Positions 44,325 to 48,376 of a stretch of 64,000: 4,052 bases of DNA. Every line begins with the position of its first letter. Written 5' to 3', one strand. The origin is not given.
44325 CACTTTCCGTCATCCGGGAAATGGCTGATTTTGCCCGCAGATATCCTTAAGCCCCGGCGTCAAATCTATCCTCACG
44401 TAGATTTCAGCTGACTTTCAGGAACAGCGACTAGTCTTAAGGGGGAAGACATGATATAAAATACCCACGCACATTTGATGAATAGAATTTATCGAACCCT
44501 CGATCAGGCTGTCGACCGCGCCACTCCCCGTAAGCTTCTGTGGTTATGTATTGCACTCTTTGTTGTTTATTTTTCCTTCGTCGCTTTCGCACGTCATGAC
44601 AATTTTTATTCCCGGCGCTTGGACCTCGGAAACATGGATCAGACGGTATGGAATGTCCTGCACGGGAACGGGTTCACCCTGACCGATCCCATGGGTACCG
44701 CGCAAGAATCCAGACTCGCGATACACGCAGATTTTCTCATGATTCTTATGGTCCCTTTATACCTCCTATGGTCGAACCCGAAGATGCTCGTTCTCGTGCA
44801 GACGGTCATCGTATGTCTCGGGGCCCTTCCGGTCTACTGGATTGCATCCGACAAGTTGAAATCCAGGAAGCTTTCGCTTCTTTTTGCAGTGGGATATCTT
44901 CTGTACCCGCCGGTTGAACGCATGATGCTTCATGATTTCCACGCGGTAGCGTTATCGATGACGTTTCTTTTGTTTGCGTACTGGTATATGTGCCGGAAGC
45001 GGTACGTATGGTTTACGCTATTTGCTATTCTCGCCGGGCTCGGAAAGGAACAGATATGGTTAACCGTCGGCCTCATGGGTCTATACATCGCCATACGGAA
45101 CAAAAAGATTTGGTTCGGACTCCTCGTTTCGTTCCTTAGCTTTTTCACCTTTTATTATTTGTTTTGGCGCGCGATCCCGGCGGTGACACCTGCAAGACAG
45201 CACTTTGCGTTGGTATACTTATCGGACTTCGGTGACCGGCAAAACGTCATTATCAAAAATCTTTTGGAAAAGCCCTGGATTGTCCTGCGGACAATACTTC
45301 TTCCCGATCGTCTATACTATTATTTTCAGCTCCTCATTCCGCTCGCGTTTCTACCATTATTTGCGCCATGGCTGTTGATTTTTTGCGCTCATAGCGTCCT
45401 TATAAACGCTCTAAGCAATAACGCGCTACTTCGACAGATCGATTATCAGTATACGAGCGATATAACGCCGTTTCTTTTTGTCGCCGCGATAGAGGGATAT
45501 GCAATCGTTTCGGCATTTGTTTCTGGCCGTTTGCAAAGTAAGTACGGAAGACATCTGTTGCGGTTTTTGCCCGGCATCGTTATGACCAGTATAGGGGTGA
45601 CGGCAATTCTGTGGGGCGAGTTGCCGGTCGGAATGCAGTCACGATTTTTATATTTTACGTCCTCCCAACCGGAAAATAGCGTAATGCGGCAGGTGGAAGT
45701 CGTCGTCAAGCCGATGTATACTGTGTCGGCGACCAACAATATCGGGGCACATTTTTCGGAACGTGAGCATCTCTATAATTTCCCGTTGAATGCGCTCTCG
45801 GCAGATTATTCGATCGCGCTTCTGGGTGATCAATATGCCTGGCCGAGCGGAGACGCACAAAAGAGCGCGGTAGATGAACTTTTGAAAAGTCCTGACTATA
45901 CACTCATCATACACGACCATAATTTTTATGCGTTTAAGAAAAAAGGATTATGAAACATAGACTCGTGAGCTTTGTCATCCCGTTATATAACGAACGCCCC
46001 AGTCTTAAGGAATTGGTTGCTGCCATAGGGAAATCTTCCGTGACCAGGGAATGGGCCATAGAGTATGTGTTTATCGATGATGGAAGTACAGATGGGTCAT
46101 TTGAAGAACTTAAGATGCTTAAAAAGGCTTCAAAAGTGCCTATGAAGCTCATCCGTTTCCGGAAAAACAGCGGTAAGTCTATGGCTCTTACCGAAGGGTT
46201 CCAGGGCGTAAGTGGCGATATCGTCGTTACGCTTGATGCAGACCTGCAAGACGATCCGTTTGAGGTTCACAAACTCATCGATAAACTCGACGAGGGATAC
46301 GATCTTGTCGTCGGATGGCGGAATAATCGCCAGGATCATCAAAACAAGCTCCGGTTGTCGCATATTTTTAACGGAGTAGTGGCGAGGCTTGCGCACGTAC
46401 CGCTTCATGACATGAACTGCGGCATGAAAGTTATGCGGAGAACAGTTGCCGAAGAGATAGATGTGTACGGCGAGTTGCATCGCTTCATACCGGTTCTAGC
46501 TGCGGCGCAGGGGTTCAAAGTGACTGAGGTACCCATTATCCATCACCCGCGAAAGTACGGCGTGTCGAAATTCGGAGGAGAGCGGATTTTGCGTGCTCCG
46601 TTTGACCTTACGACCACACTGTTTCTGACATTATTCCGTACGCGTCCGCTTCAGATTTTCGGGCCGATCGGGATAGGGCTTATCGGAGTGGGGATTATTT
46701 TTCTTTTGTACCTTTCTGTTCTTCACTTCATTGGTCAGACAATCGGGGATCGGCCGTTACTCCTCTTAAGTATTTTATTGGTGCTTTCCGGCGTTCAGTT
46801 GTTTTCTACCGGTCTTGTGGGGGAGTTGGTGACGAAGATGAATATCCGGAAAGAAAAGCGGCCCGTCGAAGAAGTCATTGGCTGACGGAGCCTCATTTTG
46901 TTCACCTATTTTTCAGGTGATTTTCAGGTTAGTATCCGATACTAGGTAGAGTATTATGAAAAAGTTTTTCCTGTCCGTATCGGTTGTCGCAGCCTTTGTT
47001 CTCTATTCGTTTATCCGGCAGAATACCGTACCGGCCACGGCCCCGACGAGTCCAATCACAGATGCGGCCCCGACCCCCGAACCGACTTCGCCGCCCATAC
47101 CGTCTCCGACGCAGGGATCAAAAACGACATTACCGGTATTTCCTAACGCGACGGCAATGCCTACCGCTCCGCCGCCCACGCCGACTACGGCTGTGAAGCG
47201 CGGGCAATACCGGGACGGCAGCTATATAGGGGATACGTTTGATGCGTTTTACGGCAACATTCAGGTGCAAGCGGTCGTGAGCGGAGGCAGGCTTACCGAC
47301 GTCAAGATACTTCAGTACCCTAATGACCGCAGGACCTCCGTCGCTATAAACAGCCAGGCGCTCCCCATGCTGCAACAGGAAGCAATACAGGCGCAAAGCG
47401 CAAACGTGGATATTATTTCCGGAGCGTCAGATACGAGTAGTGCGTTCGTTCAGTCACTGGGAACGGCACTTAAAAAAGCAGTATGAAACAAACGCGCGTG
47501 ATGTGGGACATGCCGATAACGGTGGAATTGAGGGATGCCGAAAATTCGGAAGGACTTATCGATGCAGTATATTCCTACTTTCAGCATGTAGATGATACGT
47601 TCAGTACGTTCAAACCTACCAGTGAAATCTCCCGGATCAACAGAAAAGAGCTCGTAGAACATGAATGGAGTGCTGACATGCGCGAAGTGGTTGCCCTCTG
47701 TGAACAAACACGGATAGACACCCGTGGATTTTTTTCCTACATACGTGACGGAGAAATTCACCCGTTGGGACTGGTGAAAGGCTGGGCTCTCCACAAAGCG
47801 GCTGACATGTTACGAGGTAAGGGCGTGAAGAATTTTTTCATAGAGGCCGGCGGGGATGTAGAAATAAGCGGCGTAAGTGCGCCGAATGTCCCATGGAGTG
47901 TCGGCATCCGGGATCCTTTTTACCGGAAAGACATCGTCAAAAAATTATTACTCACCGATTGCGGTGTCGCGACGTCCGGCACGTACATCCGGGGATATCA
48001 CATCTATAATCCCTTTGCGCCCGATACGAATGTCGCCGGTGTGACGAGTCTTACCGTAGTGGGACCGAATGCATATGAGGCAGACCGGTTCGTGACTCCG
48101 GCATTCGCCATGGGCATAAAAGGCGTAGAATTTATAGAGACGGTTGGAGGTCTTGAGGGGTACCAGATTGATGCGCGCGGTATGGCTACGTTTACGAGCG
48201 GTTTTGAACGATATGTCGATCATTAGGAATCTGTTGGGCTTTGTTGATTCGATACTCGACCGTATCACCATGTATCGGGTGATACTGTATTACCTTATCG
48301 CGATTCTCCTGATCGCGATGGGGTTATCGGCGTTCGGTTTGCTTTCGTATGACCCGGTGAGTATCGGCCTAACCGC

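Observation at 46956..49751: FMN-binding exoprotein + ApbE flavin transferase + RnfD-like membrane domain fused to an FNR-type FAD/NAD(P) domain: candidate flavin-based trans-membrane electron-transfer module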

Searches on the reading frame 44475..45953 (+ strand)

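Call 3: search_protein_families(library=pfam, proteins=[window:44475-45953:+], max_evalue=0.01)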
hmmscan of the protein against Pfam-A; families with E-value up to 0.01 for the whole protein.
window:44475-45953:+ (492 aa): 2 families
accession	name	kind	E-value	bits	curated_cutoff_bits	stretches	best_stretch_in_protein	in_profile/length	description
PF09852.15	DUF2079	-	8.3e-55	187.1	28.2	1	40-442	1-406/459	Predicted membrane protein (DUF2079)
PF25630.1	Phycodna_minor_capsid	-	0.00055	20.6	27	0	23-66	11-52/96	Phycodnaviridae minor capsid protein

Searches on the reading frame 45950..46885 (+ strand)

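Call 3: search_protein_families(library=pfam, proteins=[window:45950-46885:+], max_evalue=0.01)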
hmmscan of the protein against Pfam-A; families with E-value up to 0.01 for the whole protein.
window:45950-46885:+ (311 aa): 3 families
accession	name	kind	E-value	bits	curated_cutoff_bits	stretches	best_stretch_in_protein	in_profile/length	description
PF00535.33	Glycos_transf_2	-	1.9e-28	99.9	23.3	1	7-170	1-167/168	Glycosyl transferase family 2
PF13641.12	Glyco_tranf_2_3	-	0.00065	20.2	27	1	4-104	2-102/230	Glycosyltransferase like family 2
PF10111.15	Glyco_tranf_2_2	-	0.0042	17.1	27.3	1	7-99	1-92/276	Glycosyltransferase like family 2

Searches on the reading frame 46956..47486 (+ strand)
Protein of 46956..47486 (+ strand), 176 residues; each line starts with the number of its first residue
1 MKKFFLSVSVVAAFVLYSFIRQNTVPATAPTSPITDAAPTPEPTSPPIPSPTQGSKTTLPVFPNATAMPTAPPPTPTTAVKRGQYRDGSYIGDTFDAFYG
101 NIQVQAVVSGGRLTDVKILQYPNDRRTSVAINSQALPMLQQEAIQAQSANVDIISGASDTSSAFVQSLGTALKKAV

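Call 3: search_protein_families(library=pfam, proteins=[window:46956-47486:+], max_evalue=0.01)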
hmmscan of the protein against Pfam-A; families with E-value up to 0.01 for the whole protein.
window:46956-47486:+ (176 aa): 1 family
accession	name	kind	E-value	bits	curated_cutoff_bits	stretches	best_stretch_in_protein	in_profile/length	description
PF04205.19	FMN_bind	-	3.7e-06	27.9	22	1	99-173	3-77/77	FMN-binding domain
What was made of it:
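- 46956..47486 (+): NqrC/RnfG-like FMN-binding protein (176 aa): N-terminal signal-anchor, P/T-rich linker, C-terminal FMN_bind domain. Pfam PF04205 at E 3.7e-6 (call 3).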

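Call 4: search_protein_families(library=ncbifam, proteins=[window:46956-47486:+], max_evalue=0.01)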
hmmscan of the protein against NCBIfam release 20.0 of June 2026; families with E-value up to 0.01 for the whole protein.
window:46956-47486:+ (176 aa): 0 families

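Call 53: search_solved_structures(query=window:46956-47486:+, max_evalue=1, show_alignments=2)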
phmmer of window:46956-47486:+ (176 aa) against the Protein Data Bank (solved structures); distinct sequences matched with E-value up to 1: 25.
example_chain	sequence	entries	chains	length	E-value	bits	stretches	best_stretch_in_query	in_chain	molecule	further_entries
8p2a_A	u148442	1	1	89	1.5e-12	50.9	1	91-175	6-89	FMN-binding domain-containing protein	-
6s9o_A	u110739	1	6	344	2.5e-09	40.4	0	99-132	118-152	designed Armadillo repeat protein with internal Lock1 fused to target peptide KRKRKLKFKR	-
6s9p_A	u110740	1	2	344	3.7e-09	39.9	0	97-132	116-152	internal Lock2 fused to target peptide KRKAKITWKR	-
5mfd_A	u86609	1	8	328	1e-08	38.4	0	98-126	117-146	YIIIM''6AII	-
6s9l_A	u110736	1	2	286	4.2e-08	36.5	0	99-132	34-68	KR4KLSF Lock1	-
6s9m_A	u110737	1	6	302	7e-08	35.7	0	97-132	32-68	Lock2_KRKRKAKITW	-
6s9n_A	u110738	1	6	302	7e-08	35.7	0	97-132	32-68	Lock2_KRKRKAKLSF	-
5aei_A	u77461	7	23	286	1.9e-07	34.3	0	98-127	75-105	DESIGNED ARMADILLO REPEAT PROTEIN YIIIM5AII | YIIIM5AII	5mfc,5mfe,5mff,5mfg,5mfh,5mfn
4v3o_A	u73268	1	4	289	2.8e-07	33.8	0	98-126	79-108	YIII_M5_AII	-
4plq_A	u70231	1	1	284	5.2e-07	32.9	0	98-127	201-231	Arm00011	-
4pls_A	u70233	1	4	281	5.5e-07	32.8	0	98-126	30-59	Arm00010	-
4plr_A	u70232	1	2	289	6.4e-07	32.6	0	98-126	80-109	Arm00008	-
7qnp_AAA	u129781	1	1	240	6.9e-06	29.2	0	98-128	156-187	Designed Armadillo Repeat Protein N(A4)M4C(AII)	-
8oh7_A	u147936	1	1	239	7.4e-06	29.1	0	98-128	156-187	Designed Armadillo repeat protein with four internal modules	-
4db8_A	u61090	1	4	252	1.2e-05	28.5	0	98-127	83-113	Armadillo-repeat Protein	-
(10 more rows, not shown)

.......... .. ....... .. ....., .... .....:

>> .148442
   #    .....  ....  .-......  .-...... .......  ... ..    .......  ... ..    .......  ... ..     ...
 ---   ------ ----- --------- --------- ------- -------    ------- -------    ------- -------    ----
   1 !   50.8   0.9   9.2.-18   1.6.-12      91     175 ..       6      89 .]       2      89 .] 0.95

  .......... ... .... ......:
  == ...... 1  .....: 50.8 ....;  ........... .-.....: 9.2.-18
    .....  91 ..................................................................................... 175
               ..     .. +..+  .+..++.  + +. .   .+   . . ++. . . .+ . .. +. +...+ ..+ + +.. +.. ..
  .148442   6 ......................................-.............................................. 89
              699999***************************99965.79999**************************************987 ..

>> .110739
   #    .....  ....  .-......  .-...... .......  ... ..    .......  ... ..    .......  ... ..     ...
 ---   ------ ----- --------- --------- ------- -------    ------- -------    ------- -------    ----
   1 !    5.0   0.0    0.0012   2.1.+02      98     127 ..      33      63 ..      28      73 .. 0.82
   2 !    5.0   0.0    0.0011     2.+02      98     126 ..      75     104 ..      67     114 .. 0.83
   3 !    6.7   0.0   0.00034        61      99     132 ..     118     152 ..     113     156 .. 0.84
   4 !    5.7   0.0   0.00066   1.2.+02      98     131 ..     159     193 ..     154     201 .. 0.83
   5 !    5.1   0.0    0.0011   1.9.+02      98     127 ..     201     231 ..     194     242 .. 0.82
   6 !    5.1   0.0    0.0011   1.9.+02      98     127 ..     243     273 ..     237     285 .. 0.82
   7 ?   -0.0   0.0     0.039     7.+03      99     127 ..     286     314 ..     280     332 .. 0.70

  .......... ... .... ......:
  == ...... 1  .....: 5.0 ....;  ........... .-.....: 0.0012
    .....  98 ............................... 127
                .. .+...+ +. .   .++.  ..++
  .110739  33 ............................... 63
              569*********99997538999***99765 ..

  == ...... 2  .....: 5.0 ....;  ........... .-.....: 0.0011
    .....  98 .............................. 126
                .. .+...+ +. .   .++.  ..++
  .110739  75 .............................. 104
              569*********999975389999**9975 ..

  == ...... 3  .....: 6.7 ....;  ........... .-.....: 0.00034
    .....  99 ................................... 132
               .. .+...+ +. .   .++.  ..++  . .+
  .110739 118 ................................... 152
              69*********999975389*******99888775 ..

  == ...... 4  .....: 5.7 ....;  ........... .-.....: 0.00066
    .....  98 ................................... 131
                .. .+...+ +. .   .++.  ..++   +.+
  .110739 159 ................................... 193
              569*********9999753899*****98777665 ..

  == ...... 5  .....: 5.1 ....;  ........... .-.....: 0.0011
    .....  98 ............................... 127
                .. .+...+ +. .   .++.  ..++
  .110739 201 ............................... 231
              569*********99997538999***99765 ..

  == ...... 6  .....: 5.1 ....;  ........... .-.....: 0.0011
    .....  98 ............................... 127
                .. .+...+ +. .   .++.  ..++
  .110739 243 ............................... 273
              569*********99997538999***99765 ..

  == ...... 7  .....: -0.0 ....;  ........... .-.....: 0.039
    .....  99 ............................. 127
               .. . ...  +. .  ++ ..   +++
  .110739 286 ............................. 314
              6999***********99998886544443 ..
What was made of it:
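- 46956..47486 (+): Residues 91-175 align to the solved FMN-binding domain 8p2a_A at E 1.5e-12 (call 53).
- Checked: Residues 91-175 align to the solved FMN-binding domain 8p2a_A at E 1.5e-12, and the window's SGAS aligns with that chain's SGAT motif (call 53).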

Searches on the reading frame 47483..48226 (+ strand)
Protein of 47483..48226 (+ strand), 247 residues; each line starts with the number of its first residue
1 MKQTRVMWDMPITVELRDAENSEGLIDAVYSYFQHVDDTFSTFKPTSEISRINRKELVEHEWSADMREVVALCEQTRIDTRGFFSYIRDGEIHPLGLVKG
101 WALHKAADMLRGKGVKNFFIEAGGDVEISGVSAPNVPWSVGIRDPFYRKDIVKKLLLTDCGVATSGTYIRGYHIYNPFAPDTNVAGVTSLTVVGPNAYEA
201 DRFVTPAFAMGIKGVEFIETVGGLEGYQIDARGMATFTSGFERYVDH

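Call 3: search_protein_families(library=pfam, proteins=[window:47483-48226:+], max_evalue=0.01)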
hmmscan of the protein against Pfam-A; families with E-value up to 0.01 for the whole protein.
window:47483-48226:+ (247 aa): 1 family
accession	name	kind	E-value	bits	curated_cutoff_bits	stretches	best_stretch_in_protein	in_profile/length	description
PF02424.20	ApbE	-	3.6e-33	115.7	25.6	2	96-220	130-257/266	ApbE family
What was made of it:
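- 47483..48226 (+): ApbE-family FAD:protein FMN transferase, 247 aa, bare catalytic domain without signal peptide or lipobox. Pfam PF02424 at 115.7 bits (call 3).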

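Call 4: search_protein_families(library=ncbifam, proteins=[window:47483-48226:+], max_evalue=0.01)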
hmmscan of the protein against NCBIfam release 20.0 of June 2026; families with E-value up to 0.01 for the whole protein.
window:47483-48226:+ (247 aa): 1 family
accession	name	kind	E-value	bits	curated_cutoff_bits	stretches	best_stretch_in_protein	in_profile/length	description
NF007774.0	PRK10461.1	equivalog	4.7e-12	45.5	498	1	99-229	188-327/351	FAD:protein FMN transferase ApbE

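Call 45: search_solved_structures(query=window:47483-48226:+, max_evalue=0.001, show_alignments=2)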
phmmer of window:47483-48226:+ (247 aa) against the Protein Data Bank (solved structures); distinct sequences matched with E-value up to 0.001: 13.
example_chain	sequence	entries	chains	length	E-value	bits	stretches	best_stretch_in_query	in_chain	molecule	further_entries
6nxi_A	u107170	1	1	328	1.5e-14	57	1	91-213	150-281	FAD:protein FMN transferase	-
6nxj_A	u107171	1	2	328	7.7e-14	54.7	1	92-212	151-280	FAD:protein FMN transferase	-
1vrm_A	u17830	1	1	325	4e-12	49.1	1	86-213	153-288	hypothetical protein TM1553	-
4xgw_A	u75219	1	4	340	4.6e-11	45.6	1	98-234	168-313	FAD:protein FMN transferase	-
2o18_A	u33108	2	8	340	1.3e-10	44.2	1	99-234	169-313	Thiamine biosynthesis lipoprotein apbE | FAD:protein FMN transferase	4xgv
3pnd_A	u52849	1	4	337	3.2e-10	42.9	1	99-233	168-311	Thiamine biosynthesis lipoprotein ApbE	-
7esa_A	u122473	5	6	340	3.5e-10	42.8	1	93-241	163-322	FAD:protein FMN transferase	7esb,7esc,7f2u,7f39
4xgx_A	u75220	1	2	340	6.1e-10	41.9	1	99-234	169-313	FAD:protein FMN transferase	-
5mgy_H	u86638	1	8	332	8.7e-09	38.2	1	97-234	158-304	FAD:protein FMN transferase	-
4xdt_A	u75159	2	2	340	1.7e-06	30.7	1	97-213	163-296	FAD:protein FMN transferase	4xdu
4ifu_A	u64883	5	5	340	2e-06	30.5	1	97-213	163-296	FAD:protein FMN transferase | Thiamine biosynthesis lipoprotein ApbE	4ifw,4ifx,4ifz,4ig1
7mgt_A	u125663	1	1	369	2.4e-06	30.2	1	97-213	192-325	FAD:protein FMN transferase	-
4xdr_A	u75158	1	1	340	2.6e-05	26.8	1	97-213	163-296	FAD:protein FMN transferase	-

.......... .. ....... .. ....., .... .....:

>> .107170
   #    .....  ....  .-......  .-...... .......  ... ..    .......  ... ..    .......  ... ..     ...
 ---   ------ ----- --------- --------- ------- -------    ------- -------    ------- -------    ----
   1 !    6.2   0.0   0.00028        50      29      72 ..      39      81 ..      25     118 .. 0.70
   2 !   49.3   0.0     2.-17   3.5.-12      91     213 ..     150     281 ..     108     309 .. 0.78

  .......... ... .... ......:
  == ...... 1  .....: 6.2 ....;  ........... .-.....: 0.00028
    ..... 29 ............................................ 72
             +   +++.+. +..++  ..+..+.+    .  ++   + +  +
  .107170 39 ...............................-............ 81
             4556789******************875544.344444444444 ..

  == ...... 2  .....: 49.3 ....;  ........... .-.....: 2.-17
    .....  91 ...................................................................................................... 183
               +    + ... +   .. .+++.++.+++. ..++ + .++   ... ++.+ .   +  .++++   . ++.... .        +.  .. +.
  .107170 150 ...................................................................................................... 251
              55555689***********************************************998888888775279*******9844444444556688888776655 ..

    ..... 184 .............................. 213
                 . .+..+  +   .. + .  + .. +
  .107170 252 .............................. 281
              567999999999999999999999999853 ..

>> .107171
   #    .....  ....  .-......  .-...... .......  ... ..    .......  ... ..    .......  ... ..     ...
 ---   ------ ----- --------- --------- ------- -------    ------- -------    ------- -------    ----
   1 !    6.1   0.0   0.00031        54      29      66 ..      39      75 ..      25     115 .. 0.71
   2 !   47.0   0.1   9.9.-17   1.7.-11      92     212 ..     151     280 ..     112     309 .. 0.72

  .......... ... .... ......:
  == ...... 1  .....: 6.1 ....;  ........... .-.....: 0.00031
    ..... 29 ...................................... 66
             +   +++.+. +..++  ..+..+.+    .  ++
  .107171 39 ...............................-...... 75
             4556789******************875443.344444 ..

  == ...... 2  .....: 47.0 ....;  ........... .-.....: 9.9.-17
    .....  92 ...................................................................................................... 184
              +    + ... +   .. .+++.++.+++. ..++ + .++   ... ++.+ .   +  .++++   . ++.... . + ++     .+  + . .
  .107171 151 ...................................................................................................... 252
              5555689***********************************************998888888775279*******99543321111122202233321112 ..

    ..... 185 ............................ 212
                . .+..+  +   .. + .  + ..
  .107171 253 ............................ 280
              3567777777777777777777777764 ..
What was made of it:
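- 47483..48226 (+): It aligns to Vibrio ApbE 6nxi, including SGTY...HIYNP (call 45).
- On ApbE FAD:protein FMN transferase: The alignment to 6nxi covers SGTY...H-I-x-[DN]-P (call 45).
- Checked: It aligns to Vibrio ApbE 6nxi through the SGTY...HIYNP region (call 45).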

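Call 58: list_cluster_members(proteins=[P0001, window:47483-48226:+, window:46956-47486:+])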
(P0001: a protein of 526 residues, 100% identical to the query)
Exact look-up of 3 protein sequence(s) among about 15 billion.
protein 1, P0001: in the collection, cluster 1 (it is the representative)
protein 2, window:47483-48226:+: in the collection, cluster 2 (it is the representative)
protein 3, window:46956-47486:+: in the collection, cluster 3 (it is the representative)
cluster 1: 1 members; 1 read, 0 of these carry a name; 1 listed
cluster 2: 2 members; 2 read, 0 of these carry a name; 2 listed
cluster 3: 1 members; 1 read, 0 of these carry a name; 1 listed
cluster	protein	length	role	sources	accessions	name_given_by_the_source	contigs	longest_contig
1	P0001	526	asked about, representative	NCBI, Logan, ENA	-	-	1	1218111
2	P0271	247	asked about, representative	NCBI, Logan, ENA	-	-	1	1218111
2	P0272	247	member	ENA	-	-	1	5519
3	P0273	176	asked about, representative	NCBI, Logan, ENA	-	-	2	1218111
